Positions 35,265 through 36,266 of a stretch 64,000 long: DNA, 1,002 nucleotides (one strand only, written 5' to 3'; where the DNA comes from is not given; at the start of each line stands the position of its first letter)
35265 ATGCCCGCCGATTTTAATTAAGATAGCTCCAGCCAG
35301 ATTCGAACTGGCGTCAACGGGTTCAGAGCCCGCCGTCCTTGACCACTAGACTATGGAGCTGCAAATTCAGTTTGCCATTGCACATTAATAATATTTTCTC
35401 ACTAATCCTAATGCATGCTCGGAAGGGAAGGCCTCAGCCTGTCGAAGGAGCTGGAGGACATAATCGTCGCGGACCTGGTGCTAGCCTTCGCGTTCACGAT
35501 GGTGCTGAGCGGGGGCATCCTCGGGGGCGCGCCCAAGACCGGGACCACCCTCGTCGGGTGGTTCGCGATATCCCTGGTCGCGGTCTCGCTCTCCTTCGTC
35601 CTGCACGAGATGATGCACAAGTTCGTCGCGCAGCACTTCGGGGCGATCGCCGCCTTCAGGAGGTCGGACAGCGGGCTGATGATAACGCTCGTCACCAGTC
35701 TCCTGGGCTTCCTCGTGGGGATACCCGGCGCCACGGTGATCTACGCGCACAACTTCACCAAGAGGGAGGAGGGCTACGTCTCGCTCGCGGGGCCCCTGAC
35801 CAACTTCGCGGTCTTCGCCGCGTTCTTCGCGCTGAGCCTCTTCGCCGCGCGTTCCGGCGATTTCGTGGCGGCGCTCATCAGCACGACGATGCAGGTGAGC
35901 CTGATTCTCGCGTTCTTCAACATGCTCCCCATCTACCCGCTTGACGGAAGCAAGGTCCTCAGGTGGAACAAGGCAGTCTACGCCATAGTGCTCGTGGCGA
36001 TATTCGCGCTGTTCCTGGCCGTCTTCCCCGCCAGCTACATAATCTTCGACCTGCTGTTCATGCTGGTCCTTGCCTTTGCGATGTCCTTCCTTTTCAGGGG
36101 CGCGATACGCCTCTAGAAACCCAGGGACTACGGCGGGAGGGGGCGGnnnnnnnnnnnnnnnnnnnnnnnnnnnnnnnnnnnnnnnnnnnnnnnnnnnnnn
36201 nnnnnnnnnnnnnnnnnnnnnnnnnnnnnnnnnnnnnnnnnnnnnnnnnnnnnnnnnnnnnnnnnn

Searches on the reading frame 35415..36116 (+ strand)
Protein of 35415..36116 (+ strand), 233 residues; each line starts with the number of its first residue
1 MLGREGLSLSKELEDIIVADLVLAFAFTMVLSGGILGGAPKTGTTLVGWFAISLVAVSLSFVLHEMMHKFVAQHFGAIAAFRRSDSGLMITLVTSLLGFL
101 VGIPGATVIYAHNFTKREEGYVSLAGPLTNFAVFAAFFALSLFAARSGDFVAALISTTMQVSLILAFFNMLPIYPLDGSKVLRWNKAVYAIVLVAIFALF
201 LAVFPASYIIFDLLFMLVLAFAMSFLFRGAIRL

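Call 73: search_protein_families(library=pfam, proteins=[window:35415-36116:+], max_evalue=0.001)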
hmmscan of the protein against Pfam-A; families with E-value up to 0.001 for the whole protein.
window:35415-36116:+ (233 aa): 1 family
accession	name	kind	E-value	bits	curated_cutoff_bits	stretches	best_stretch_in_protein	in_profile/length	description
PF02163.28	Peptidase_M50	-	3.6e-10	40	27.2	1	151-183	159-191/221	Peptidase family M50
